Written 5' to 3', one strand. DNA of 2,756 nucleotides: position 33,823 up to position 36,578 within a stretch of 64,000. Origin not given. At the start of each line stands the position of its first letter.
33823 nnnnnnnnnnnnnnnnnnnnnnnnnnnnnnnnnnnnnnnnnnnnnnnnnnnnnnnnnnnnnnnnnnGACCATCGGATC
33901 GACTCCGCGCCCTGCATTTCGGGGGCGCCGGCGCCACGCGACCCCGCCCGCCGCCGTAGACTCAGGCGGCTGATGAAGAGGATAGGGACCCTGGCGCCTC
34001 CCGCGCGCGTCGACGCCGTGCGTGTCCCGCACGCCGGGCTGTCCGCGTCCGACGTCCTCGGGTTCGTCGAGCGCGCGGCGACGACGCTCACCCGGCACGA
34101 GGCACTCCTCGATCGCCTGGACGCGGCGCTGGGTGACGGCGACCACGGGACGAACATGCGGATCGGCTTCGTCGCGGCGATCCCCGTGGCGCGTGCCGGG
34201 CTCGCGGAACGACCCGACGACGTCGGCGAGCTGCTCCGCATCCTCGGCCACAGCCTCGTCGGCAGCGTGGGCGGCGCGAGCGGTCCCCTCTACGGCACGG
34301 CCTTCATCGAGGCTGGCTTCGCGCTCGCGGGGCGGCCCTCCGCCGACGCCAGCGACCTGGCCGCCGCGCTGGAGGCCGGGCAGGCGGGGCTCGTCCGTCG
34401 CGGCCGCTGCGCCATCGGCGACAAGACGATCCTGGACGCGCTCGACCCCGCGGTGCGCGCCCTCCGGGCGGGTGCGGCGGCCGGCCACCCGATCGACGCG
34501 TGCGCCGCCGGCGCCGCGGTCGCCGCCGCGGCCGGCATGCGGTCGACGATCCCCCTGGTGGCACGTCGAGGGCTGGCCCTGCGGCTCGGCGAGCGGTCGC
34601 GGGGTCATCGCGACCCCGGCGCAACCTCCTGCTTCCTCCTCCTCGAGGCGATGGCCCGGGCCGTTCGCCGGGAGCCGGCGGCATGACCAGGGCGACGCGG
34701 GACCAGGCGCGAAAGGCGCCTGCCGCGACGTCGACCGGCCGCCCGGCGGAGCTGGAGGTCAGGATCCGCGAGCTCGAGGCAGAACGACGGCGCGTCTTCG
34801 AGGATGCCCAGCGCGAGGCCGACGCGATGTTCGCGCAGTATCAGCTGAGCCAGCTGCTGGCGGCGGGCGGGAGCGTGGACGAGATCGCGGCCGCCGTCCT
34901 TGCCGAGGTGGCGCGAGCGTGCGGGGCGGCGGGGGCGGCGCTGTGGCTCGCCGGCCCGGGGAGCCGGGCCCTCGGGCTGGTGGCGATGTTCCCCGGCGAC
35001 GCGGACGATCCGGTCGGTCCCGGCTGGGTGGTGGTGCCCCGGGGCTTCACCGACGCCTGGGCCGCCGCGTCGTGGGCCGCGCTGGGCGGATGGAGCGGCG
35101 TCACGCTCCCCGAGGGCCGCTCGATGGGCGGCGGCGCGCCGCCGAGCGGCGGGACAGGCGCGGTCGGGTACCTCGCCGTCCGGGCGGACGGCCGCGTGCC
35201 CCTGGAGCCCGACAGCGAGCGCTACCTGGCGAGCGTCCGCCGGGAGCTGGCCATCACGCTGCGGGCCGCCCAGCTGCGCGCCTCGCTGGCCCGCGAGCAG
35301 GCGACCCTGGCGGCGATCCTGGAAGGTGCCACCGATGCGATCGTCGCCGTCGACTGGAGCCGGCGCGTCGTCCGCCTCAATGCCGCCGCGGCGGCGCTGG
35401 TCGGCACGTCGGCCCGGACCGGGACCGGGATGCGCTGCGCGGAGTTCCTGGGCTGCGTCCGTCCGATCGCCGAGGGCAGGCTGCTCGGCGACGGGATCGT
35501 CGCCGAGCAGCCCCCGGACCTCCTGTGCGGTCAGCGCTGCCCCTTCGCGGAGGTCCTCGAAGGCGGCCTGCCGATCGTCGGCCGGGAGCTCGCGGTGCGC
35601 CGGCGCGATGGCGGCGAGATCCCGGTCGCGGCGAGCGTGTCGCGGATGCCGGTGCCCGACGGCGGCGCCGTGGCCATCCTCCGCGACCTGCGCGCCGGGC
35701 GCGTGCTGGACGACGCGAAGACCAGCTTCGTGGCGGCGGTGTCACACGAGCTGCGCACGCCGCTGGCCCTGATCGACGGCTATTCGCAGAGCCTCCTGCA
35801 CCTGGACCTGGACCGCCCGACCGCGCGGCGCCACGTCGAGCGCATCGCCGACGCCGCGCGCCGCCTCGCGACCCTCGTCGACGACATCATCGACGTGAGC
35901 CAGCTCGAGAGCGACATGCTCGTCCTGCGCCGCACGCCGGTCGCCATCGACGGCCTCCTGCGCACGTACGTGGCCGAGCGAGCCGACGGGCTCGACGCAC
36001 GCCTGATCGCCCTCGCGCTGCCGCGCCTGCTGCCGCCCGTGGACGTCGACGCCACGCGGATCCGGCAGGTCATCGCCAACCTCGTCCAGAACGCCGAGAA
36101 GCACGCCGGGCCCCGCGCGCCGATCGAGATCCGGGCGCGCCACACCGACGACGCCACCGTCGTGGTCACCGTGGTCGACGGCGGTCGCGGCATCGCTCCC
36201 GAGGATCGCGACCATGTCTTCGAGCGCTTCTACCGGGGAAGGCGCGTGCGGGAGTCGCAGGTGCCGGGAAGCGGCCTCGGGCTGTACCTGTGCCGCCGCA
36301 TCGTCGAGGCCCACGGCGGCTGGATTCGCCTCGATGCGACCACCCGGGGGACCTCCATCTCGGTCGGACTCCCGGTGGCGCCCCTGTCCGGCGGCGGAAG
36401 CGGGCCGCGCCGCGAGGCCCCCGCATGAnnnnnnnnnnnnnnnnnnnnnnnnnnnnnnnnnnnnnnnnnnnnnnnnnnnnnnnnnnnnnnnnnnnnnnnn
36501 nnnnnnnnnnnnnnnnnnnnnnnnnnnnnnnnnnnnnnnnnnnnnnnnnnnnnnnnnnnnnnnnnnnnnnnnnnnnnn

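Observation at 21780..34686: Oversized glycerol/DHA catabolic supercluster with three dhaL, two dhaM(EIIA-only) and a single dhaK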

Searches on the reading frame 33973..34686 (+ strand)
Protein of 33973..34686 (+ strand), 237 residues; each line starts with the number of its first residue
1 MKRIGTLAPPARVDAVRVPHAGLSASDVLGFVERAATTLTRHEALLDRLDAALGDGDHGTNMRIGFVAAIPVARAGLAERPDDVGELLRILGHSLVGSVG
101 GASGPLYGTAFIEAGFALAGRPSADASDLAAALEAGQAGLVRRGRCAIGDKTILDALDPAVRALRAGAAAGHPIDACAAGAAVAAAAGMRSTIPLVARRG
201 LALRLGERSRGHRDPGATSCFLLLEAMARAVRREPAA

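Call 15: find_encoding_contigs(protein=window:33973-34686:+, flank=10000, max_places=6)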
Protein window:33973-34686:+ (237 aa): no gene with exactly this product is on record in the collection.

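Call 16: find_homologous_proteins(query=window:33973-34683:+)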
Query window:33973-34683:+ (237 aa): 2499 proteins with E <= 0.001 among 8000 candidates; the best 120 are listed.
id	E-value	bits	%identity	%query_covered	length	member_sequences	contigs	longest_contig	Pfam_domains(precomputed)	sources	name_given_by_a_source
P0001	2.0e-139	480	100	100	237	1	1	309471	PF02734.23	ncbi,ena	-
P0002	5.8e-111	387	84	97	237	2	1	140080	PF02734.23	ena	-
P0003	9.6e-111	387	84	99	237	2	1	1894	PF02734.23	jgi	jgi:phosphoenolpyruvate---glycerone phosphotransferase subunit DhaL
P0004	2.3e-110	385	83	93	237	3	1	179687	PF02734.23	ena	-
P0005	3.7e-110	385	83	100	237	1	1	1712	PF02734.23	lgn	-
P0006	6.8e-110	384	83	100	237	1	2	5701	PF02734.23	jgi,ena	-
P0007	1.8e-108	379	81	100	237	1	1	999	PF02734.23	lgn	-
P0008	1.5e-106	373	82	98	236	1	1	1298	PF02734.23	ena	-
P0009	1.6e-106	373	81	97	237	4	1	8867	PF02734.23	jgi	jgi:phosphoenolpyruvate---glycerone phosphotransferase subunit DhaL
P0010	2.0e-106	373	80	100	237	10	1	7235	PF02734.23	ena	-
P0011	4.3e-106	371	80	99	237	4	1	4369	PF02734.23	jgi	jgi:dihydroxyacetone kinase-like protein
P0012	1.9e-104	366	79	100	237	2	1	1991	PF02734.23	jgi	jgi:phosphoenolpyruvate---glycerone phosphotransferase subunit DhaL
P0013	3.8e-103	362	79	100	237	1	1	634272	PF02734.23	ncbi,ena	-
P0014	5.6e-103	361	79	99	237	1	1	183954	PF02734.23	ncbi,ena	-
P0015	4.8e-101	355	79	97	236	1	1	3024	PF02734.23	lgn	-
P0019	2.5e-99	349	77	98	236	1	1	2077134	PF02734.23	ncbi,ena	-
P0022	7.1e-99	348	81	90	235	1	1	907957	PF02734.23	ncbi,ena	-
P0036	2.8e-97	343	78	99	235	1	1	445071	PF02734.23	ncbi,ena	-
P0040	1.4e-96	340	77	99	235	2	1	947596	PF02734.23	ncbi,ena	-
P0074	7.1e-93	328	74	98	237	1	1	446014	PF02734.23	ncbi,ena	-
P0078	3.1e-92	326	74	99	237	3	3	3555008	PF02734.23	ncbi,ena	-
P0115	1.8e-73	265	68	86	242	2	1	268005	PF02734.23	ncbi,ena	-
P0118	4.9e-73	263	63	89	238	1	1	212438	PF02734.23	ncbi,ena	-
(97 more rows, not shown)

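Call 17: find_encoding_contigs(protein=P0001, flank=10000, max_places=3)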
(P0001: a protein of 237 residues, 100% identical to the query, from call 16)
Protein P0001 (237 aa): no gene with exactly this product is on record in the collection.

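Call 18: find_encoding_contigs(protein=P0078, flank=10000, max_places=3)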
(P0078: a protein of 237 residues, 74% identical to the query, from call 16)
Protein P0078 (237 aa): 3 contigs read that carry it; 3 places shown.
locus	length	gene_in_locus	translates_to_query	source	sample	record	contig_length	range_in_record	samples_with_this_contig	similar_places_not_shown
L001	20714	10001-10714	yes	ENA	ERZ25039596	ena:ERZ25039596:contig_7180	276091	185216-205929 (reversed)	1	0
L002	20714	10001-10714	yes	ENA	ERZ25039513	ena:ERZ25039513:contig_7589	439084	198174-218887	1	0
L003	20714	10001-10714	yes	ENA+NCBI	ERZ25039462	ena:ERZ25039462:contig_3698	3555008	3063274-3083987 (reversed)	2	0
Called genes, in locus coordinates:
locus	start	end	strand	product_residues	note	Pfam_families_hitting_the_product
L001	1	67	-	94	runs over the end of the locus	PF00381:PTS-HPr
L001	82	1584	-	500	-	PF03610:EIIA-man, PF02558:ApbA, PF03721:UDPG_MGDP_dh_N (faint), PF08546:ApbA_C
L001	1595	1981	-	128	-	PF01127:Sdh_cyt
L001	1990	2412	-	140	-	PF01127:Sdh_cyt, PF02300:Fumarate_red_C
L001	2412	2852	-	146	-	PF13187:Fer4_9 (faint), PF12838:Fer4_7 (faint), PF13237:Fer4_10 (weak), PF00037:Fer4 (faint), PF13183:Fer4_8, PF13534:Fer4_17 (weak)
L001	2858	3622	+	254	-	-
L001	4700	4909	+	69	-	-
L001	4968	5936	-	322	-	PF00370:FGGY_N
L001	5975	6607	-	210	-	PF02734:Dak2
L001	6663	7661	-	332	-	PF02733:Dak1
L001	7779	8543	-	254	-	PF00230:MIP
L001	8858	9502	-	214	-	PF02734:Dak2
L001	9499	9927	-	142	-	PF03610:EIIA-man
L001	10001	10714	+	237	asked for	PF02734:Dak2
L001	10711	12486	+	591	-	PF00512:HisKA, PF02518:HATPase_c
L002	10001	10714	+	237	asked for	PF02734:Dak2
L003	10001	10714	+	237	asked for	PF02734:Dak2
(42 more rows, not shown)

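Call 19: list_cluster_members(proteins=[P0001, P0013, P0019, P0022, P0036, P0040, P0074, P0078, P0115, P0118])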
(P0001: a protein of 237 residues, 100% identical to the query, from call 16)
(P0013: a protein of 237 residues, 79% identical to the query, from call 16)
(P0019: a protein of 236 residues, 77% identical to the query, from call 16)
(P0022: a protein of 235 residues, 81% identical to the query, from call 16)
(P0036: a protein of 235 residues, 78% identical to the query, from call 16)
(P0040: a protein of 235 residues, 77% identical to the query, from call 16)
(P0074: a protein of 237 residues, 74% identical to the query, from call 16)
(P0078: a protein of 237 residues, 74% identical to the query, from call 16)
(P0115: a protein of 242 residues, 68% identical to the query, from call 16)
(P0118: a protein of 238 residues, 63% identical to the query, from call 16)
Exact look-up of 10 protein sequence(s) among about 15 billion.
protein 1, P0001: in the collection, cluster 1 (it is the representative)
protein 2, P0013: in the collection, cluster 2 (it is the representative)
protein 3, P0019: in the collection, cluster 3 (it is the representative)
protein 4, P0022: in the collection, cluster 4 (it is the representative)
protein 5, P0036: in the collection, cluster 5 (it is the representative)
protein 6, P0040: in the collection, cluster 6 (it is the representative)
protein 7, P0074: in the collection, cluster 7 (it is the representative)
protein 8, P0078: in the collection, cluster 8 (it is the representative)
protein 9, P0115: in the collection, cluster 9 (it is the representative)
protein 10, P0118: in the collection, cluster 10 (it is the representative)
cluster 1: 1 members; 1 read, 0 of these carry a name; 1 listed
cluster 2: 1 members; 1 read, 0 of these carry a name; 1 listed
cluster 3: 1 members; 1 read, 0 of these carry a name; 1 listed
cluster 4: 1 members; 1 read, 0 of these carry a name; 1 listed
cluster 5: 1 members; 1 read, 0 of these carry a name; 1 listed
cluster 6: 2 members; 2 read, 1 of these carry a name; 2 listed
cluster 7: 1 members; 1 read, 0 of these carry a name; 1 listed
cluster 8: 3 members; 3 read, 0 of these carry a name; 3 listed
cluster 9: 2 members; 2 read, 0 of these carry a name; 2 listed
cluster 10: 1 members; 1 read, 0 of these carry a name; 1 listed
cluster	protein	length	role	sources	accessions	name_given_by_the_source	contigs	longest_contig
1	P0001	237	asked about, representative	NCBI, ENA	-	-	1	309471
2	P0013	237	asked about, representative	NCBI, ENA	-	-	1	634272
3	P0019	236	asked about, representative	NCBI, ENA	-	-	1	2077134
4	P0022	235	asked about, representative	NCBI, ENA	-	-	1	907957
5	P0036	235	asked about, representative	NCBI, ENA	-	-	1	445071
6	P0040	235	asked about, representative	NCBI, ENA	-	-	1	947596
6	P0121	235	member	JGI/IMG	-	dihydroxyacetone kinase-like protein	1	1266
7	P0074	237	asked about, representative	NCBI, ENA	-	-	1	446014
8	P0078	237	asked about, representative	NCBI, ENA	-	-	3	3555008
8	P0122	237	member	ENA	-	-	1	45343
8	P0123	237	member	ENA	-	-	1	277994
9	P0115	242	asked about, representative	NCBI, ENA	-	-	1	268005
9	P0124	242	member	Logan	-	-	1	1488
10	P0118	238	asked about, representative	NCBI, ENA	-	-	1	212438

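Call 34: search_solved_structures(query=window:33973-34683:+, show_alignments=3)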
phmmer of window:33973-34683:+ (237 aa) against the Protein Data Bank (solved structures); distinct sequences matched with E-value up to 0.001: 7.
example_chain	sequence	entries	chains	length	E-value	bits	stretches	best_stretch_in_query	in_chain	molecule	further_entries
3pnl_B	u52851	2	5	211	1.2e-36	129.6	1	22-232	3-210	PTS-dependent dihydroxyacetone kinase, ADP-binding subunit dhaL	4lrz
2btd_A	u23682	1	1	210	1.5e-36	129.3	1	23-232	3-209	PTS-DEPENDENT DIHYDROXYACETONE KINASE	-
3cr3_A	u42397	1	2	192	5e-22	81.8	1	39-230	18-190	PTS-dependent dihydroxyacetone kinase, ADP-binding subunit dhaL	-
1un9_A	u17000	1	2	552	6.1e-13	52.1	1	24-229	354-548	DIHYDROXYACETONE KINASE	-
1un8_A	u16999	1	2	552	9.1e-13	51.5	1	24-229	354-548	DIHYDROXYACETONE KINASE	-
26vk_A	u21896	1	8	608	5e-06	29.5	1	39-167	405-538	Dihydroxyacetone kinase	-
7w7h_A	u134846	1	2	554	0.00026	23.9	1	31-138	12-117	Predicted kinase related to dihydroxyacetone kinase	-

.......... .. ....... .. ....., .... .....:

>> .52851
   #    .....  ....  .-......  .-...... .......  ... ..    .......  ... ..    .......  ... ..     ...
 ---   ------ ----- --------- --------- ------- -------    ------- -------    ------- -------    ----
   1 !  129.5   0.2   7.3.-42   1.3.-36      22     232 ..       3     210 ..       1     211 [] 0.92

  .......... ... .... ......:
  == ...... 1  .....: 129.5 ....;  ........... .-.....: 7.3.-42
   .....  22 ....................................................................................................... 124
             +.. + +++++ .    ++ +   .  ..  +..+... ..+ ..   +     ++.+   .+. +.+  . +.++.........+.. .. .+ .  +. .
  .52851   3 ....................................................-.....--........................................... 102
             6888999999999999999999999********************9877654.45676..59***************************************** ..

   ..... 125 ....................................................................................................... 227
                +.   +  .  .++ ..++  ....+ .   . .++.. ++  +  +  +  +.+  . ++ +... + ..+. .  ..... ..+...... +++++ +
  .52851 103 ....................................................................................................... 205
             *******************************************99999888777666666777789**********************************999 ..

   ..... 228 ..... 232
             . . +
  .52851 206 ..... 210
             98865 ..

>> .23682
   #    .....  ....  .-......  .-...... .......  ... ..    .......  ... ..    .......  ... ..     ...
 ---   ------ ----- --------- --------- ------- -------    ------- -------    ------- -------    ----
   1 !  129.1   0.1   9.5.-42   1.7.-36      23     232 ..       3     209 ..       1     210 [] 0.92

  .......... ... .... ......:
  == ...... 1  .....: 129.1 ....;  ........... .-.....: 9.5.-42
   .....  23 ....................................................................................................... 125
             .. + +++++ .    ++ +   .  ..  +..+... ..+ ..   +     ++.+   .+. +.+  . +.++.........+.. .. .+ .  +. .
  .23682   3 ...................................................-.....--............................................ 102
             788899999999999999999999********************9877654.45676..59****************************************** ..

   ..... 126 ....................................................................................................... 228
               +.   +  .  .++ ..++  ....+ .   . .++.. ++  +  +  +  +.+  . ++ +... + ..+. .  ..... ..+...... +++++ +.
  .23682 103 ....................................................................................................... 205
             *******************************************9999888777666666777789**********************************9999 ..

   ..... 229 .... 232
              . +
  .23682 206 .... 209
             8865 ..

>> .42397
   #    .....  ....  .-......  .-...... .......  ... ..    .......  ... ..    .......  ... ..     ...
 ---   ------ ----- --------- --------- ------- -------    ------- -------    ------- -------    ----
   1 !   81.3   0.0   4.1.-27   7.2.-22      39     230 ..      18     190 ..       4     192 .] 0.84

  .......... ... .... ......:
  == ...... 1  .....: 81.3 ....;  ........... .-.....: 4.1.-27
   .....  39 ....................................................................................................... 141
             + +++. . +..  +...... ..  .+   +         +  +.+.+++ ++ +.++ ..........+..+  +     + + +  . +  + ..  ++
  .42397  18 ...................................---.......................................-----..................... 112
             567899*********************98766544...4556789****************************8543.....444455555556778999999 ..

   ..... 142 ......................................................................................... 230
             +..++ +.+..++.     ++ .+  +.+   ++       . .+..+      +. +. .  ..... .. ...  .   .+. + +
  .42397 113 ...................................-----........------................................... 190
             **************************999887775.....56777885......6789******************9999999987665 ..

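Call 79: find_related_loci(query=A4, collection=metagenome_contigs, flank=4000)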
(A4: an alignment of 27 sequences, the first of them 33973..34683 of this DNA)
Query A4 (237 aa) in metagenome_contigs; peptide patterns used: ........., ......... (x = any residue, [..] = any of these).
600 stretches matched a pattern (row limit reached: there are more); 583 encode a relative of the query (tblastn E <= 1e-3); the best 80 are kept; 80 distinct loci.
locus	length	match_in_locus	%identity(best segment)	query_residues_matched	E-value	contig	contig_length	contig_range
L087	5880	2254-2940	79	1-231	1e-99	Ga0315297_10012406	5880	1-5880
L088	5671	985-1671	79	1-231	2e-99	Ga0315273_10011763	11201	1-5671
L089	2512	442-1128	75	1-231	9e-102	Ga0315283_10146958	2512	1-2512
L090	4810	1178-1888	83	1-237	8e-96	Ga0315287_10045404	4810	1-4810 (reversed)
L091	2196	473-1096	68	23-227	1e-79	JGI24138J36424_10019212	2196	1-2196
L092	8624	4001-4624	68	23-227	6e-75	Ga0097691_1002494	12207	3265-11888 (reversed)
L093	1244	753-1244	75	3-173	7e-75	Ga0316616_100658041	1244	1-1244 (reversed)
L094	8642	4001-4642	56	11-228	3e-57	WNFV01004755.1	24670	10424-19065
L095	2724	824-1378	60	38-224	9e-56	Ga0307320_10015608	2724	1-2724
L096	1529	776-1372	57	28-228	4e-56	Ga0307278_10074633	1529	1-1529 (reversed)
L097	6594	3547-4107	59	39-227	1e-53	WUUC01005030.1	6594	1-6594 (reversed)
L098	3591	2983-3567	58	29-228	7e-54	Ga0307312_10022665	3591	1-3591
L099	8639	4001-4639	48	23-236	3e-53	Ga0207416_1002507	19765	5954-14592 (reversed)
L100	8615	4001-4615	50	23-230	1e-53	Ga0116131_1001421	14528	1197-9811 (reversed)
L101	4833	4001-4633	42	18-231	1e-52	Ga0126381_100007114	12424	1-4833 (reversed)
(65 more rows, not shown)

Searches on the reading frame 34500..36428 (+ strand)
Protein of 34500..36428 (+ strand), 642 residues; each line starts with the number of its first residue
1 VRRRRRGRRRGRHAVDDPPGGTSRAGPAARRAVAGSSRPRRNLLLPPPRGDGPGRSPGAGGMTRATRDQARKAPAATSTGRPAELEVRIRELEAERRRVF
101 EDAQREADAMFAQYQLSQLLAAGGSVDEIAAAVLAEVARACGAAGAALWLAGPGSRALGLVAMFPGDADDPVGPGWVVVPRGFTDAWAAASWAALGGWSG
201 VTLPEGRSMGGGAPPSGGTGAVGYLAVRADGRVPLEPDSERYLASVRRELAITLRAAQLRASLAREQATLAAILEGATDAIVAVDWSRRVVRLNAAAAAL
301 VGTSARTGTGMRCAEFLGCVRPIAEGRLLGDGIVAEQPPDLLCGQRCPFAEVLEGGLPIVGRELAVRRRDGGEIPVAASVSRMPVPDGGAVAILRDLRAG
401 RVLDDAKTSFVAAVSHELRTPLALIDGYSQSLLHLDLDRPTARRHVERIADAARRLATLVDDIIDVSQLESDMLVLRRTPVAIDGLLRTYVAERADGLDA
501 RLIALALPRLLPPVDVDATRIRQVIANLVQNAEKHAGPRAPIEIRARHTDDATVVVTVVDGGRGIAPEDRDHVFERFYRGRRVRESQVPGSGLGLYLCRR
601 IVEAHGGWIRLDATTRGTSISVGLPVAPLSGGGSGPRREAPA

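Call 7: search_protein_families(library=pfam, proteins=[window:34500-36428:+])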
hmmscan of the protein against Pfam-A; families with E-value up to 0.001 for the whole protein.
window:34500-36428:+ (642 aa): 3 families
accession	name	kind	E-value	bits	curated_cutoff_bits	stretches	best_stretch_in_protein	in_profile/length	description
PF02518.31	HATPase_c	-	1.2e-27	96.9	26.4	1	517-627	2-110/111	Histidine kinase-, DNA gyrase B-, and HSP90-like ATPase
PF00512.31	HisKA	-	1.3e-15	57.6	26.9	1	406-471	1-65/66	His Kinase A (phospho-acceptor) domain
PF08448.16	PAS_4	-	5.1e-05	23.9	23.1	0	275-394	2-102/110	PAS fold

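Call 9: search_protein_families(library=ncbifam, proteins=[window:34500-36428:+])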
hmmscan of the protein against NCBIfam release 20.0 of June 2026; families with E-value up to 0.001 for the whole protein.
window:34500-36428:+ (642 aa): 79 families (the best 25 are shown)
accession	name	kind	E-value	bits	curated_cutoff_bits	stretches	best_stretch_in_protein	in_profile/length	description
NF046044.1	PnpS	equivalog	1.5e-48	165.8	400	1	389-625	152-390/390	two-component system histidine kinase PnpS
TIGR02966.1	phoR_proteo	equivalog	4e-47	160.8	334.2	1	379-619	86-328/333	phosphate regulon sensor histidine kinase PhoR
NF033092.0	HK_WalK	equivalog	1e-45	156.4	725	1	388-626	353-594/594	cell wall metabolism sensor histidine kinase WalK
NF007793.0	PRK10490.1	equivalog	1.6e-36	125.7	1123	1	407-626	664-882/895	two-component system sensor histidine kinase KdpD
NF008468.0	PRK11360.1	equivalog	2.8e-35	121.8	646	2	409-628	398-610/616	two-component system sensor histidine kinase AtoS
NF006800.0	PRK09303.1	equivalog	8.5e-32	110.5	342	1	407-627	151-378/383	histidine kinase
NF008312.0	PRK11100.1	equivalog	1.1e-31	110.2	356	1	408-624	257-472/477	two-component system sensor histidine kinase CreC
NF008302.0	PRK11091.1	equivalog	1.6e-31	109.3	838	1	406-622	282-501/779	aerobic respiration two-component sensor histidine kinase ArcB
NF012163.2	BaeS_SmeS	equivalog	1.8e-31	109.6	500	1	406-621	239-453/457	sensor histidine kinase efflux regulator BaeS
NF040691.1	MtrAB_MtrB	equivalog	3.5e-31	108.8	450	1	407-625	271-491/507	MtrAB system histidine kinase MtrB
TIGR02956.1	TMAO_torS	equivalog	7.9e-31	107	676.5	1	405-620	462-676/967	TMAO reductase system sensor histidine kinase/response regulator TorS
NF008235.0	PRK11006.1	equivalog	6.5e-30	104.3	390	1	383-623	180-420/431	phosphate regulon sensor histidine kinase PhoR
NF033091.0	HK_VanS_ACDEFG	equivalog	8.7e-30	103.8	400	1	397-625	64-293/293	vancomycin resistance histidine kinase VanS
NF007837.0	PRK10549.1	equivalog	1.1e-29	103.5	603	1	406-626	239-458/466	envelope stress sensor histidine kinase BaeS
TIGR01386.1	cztS_silS_copS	subfamily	3e-29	102.3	292.55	1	408-622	242-454/457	heavy metal sensor histidine kinase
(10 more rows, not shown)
